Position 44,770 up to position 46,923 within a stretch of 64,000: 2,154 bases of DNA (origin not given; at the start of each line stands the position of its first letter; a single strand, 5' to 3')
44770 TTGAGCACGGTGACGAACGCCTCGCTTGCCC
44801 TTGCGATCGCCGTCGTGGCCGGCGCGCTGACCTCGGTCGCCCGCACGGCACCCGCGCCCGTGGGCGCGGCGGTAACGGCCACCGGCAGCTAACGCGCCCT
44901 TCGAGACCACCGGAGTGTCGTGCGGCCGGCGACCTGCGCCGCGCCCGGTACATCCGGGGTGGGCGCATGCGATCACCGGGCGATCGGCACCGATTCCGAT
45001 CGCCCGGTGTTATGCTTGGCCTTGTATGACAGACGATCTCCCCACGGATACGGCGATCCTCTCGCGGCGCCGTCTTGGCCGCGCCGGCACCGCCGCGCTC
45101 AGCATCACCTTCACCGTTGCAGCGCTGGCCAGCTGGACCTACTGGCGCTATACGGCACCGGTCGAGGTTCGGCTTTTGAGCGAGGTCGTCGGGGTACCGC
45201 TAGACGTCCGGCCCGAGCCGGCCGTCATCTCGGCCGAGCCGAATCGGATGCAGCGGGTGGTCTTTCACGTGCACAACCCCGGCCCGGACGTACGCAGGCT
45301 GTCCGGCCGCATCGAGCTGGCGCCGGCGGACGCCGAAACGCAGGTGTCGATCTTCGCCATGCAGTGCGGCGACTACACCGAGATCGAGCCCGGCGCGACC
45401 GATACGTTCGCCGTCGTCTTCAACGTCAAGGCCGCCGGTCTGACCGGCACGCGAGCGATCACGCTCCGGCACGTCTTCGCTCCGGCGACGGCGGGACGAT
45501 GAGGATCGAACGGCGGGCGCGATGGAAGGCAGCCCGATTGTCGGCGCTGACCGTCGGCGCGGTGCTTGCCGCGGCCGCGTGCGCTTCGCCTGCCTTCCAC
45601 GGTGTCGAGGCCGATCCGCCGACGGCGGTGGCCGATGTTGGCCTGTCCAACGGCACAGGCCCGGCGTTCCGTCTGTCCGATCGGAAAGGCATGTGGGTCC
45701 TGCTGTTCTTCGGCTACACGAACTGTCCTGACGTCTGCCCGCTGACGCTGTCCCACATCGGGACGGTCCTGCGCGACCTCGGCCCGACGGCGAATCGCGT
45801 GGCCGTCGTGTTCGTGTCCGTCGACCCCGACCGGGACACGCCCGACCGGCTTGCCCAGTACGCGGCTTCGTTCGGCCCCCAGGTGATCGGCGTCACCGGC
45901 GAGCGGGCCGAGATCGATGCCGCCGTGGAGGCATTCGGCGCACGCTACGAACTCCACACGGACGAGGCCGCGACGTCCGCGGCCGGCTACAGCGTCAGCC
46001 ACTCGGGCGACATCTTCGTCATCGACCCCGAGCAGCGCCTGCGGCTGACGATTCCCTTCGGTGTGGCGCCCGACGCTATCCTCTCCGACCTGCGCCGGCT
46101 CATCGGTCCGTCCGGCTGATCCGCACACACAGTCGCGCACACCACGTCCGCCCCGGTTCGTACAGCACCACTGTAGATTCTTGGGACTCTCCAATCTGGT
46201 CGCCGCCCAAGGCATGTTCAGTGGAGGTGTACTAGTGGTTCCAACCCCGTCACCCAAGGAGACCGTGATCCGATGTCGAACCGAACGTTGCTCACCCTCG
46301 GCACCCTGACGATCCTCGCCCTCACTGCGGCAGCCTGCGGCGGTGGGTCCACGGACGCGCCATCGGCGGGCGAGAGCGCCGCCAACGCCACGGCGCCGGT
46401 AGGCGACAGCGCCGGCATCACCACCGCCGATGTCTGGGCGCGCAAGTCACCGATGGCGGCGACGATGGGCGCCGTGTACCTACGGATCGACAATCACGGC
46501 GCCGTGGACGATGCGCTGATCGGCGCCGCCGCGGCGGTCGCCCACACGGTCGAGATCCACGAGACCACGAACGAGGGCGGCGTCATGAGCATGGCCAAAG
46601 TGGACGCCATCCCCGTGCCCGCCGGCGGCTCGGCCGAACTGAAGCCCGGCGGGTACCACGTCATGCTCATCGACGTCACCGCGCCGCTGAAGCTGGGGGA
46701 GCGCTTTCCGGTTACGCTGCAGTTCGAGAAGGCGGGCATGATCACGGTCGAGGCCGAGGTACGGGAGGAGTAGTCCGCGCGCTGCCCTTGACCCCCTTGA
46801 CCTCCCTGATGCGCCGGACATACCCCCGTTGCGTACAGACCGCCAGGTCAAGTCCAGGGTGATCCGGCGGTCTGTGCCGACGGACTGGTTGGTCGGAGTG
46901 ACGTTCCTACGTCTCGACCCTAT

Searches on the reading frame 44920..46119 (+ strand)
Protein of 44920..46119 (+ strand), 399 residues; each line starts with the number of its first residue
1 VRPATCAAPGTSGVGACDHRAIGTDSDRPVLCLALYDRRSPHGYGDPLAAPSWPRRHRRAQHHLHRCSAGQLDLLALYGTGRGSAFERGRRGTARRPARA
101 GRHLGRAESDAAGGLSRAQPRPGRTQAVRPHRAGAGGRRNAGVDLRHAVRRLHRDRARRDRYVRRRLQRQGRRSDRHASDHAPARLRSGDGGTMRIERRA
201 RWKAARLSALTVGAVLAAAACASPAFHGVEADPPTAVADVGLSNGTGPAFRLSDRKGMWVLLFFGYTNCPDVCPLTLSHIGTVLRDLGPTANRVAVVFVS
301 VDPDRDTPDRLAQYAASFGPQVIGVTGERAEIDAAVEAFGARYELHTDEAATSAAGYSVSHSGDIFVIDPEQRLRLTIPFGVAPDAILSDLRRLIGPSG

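Call 69: search_protein_families(library=pfam, proteins=[window:44920-46119:+], max_evalue=0.001)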
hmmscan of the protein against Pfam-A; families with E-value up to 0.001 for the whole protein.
window:44920-46119:+ (399 aa): 2 families
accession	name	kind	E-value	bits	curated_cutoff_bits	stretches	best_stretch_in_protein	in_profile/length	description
PF02630.20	SCO1-SenC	-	1e-38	132.7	22.8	1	242-373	6-133/134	SCO1/SenC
PF00578.27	AhpC-TSA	-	2.1e-06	28.1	26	1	237-375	5-122/124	AhpC/TSA family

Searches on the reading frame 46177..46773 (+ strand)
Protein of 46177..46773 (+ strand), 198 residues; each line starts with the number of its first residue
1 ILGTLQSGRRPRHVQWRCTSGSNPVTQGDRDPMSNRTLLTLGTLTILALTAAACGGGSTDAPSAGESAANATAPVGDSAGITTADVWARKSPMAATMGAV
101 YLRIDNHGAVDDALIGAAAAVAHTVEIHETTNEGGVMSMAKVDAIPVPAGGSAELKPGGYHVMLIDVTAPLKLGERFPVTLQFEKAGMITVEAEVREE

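Call 50: search_protein_families(library=pfam, proteins=[window:46177-46773:+], max_evalue=0.00001)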
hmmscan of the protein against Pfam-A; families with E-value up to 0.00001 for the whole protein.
window:46177-46773:+ (198 aa): 1 family
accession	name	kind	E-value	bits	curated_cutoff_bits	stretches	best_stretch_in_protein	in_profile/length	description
PF04314.18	PCuAC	-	1.8e-38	131.2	29.4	1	85-191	3-109/109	Copper chaperone PCu(A)C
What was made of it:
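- Checked: The next gene downstream (PCuAC, 46177-46773) is on the + strand, so 46920 is a true boundary (call 50).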
